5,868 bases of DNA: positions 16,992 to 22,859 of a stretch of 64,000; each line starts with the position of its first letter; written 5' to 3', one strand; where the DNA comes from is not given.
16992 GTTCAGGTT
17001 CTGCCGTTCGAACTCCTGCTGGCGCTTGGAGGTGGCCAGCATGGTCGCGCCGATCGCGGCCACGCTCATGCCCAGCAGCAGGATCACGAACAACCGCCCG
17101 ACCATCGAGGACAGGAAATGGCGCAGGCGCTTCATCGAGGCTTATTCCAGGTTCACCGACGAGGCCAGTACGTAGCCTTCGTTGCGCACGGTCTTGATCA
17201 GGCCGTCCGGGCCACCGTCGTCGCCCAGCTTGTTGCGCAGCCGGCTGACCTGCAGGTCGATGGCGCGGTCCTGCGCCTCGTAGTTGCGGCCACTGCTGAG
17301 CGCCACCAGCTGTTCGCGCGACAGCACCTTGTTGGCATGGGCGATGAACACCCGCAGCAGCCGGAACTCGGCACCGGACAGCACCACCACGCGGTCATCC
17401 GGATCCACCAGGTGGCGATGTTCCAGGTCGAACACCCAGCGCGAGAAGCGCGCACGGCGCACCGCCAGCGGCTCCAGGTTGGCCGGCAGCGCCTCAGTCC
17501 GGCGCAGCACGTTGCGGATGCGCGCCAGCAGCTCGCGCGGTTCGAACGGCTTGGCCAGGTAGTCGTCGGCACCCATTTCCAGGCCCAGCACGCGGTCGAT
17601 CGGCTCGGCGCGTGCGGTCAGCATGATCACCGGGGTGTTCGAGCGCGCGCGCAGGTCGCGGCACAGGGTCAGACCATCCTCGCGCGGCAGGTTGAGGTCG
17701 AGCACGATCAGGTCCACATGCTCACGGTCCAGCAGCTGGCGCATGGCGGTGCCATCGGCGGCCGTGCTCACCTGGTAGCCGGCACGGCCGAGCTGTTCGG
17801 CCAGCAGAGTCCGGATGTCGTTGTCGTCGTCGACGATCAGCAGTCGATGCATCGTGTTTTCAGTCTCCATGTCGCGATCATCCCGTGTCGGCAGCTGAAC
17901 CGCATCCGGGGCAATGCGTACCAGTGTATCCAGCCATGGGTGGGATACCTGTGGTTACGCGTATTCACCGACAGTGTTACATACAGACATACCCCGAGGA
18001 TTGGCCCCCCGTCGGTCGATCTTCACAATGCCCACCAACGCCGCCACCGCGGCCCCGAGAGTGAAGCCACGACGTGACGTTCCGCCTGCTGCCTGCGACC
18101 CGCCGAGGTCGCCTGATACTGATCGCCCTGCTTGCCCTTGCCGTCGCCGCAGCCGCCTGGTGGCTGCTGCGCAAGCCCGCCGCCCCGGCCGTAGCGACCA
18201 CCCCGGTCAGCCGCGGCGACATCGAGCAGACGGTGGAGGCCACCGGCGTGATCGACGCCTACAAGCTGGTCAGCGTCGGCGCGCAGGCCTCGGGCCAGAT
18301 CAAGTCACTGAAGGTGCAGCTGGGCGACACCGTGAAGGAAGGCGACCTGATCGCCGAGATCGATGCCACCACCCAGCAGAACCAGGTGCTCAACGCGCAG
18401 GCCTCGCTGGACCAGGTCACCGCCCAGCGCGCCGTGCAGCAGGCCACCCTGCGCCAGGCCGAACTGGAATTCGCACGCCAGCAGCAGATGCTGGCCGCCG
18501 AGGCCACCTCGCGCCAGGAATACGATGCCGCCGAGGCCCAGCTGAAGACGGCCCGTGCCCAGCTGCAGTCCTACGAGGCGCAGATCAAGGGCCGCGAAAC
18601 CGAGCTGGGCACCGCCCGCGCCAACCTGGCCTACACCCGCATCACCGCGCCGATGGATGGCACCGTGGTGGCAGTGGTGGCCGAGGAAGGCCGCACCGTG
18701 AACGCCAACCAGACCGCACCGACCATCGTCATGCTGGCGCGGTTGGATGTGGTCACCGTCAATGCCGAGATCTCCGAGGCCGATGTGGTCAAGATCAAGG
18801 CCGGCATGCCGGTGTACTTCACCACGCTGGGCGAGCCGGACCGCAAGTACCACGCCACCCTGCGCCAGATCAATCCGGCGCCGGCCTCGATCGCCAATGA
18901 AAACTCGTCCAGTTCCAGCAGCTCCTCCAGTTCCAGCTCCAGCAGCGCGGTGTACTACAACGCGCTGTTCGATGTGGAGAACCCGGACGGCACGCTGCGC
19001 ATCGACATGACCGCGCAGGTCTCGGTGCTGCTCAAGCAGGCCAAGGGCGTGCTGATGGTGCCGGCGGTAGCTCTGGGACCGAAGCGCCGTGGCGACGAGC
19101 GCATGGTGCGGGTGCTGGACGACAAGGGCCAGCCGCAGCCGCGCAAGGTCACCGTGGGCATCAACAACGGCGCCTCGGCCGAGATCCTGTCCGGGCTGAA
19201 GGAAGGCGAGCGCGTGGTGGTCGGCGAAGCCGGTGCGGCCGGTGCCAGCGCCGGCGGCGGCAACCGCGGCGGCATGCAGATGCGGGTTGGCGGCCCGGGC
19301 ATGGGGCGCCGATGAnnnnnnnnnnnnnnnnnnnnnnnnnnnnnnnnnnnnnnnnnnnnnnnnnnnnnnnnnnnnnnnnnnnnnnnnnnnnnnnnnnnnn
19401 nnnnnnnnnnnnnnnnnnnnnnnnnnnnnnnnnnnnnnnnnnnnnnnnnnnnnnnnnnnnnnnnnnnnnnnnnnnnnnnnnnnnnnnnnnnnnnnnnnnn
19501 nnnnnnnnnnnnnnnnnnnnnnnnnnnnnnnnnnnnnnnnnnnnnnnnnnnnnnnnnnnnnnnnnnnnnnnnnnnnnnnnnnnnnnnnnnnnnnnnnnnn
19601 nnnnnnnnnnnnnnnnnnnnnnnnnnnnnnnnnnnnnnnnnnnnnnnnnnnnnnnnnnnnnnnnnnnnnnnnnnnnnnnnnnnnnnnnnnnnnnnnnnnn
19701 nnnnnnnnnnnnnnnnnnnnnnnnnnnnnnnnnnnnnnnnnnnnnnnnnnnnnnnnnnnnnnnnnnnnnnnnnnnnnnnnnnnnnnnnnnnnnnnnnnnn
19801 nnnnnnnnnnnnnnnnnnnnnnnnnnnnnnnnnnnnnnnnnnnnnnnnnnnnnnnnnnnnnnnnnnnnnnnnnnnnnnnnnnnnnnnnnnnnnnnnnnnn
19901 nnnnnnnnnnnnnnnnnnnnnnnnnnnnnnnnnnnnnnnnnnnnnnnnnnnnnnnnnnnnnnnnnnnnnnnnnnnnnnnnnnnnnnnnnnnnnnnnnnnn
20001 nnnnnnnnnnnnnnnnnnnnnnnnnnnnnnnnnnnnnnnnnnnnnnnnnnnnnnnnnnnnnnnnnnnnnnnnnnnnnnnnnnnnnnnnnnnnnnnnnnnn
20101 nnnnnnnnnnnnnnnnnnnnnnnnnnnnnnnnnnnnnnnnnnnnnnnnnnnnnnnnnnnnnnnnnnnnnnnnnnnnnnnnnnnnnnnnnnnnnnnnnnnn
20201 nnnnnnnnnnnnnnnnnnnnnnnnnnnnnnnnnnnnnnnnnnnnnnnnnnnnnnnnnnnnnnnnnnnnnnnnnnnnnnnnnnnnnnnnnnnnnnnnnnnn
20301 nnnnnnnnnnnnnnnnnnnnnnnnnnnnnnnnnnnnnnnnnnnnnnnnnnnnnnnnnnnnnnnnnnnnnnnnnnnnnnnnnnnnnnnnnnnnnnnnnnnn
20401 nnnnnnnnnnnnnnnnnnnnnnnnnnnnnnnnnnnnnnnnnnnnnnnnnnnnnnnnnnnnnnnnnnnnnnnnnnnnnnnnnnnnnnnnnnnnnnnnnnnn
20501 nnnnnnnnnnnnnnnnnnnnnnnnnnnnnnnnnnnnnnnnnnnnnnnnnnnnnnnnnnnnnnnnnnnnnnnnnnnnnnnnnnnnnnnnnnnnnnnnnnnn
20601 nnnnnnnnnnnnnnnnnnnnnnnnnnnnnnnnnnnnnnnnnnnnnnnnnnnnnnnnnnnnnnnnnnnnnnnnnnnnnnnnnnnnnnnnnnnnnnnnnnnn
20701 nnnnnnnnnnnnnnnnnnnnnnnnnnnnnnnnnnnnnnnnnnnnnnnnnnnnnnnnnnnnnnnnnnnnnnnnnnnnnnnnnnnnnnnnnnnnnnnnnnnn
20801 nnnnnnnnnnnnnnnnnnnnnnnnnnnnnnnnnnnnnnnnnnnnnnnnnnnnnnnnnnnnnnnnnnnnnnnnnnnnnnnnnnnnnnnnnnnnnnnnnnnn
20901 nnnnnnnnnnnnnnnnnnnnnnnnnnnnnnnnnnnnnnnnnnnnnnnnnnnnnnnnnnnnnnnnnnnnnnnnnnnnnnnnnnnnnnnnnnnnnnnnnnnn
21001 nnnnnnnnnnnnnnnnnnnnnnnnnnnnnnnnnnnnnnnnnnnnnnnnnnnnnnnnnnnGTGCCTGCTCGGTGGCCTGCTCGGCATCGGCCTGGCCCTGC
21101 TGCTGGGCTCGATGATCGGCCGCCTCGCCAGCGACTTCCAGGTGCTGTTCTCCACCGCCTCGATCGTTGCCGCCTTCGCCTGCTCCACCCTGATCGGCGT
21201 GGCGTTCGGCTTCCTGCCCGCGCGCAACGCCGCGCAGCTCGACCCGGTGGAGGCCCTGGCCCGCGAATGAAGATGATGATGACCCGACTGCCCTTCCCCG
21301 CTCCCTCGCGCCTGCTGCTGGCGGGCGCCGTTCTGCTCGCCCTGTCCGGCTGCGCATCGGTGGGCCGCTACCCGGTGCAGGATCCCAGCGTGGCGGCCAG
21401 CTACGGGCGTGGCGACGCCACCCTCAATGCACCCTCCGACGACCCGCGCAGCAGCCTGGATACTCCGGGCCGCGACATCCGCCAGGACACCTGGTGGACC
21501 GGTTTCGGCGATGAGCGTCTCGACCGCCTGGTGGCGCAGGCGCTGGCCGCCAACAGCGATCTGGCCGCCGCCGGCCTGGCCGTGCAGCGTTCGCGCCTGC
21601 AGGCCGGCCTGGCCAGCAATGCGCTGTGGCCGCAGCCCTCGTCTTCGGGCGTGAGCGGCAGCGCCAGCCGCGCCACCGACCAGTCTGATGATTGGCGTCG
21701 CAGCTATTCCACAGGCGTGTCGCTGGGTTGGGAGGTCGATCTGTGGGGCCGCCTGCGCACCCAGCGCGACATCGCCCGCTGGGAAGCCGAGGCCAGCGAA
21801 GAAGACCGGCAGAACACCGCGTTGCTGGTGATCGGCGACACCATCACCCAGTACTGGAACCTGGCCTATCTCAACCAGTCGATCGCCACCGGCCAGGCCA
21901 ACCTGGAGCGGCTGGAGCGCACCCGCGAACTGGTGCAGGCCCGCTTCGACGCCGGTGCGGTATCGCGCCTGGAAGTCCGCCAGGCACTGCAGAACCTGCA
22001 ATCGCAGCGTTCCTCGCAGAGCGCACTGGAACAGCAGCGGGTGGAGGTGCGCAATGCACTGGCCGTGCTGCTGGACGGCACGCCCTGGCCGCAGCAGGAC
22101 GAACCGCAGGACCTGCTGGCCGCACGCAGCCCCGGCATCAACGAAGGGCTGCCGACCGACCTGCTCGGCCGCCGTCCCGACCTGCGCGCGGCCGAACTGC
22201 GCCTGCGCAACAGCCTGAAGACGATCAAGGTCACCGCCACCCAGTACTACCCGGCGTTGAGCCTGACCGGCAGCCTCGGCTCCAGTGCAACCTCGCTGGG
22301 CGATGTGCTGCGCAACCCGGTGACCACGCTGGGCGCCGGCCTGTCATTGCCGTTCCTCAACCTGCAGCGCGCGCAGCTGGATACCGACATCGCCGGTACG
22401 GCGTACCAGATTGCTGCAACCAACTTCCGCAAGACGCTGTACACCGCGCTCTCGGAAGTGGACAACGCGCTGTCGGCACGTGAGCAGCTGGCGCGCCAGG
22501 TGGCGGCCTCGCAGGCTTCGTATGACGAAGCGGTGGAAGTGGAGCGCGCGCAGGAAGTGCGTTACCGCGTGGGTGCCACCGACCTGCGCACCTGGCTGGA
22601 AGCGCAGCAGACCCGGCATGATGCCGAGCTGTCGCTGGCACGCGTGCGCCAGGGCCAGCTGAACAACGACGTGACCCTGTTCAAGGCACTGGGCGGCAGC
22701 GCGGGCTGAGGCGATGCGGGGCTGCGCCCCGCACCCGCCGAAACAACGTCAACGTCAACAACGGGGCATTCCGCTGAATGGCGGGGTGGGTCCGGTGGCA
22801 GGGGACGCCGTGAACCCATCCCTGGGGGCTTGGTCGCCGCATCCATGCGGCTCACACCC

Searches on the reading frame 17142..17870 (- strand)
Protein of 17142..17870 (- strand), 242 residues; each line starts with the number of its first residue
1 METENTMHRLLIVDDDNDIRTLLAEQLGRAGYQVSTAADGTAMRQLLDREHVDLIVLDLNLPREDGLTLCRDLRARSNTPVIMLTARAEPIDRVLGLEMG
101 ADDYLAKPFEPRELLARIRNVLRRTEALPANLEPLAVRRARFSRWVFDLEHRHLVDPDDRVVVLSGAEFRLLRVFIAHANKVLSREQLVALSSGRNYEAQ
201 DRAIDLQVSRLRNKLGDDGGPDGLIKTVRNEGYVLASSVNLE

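Call 22: search_protein_families(library=pfam, proteins=[window:17142-17870:-], max_evalue=0.00001)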
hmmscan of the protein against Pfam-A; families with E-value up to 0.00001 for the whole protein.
window:17142-17870:- (242 aa): 2 families
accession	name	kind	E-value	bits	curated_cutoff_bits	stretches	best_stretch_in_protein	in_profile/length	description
PF00072.30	Response_reg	-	1.9e-32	112.1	30.2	1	11-119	2-111/111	Response regulator receiver domain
PF00486.34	Trans_reg_C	-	1.8e-20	73.2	26.2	1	161-235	3-77/77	Transcriptional regulatory protein, C terminal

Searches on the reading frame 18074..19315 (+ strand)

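Call 22: search_protein_families(library=pfam, proteins=[window:18074-19315:+], max_evalue=0.00001)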
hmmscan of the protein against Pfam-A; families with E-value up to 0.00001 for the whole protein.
window:18074-19315:+ (413 aa): 4 families
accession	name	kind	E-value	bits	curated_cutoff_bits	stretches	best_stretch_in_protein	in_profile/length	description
PF16576.10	HlyD_D23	-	3.6e-16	59.5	30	1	50-268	2-186/214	Barrel-sandwich domain of CusB or HlyD membrane-fusion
PF13437.12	HlyD_3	-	3.6e-13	50.6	22.2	1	190-272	2-82/106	HlyD family secretion protein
PF00364.28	Biotin_lipoyl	-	1.5e-09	37.9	22.1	0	66-96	43-73/73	Biotin-requiring enzyme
PF13533.13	Biotin_lipoyl_2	-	1.9e-08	34.4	29.8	1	68-97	3-32/32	Biotin-lipoyl like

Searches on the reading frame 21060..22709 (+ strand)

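Call 22: search_protein_families(library=pfam, proteins=[window:21060-22709:+], max_evalue=0.00001)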
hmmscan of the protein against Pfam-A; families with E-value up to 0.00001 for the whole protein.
window:21060-22709:+ (549 aa): 1 family
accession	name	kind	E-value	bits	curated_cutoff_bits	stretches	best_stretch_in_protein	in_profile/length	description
PF02321.23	OEP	-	2e-40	139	22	2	154-338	1-186/187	Outer membrane efflux protein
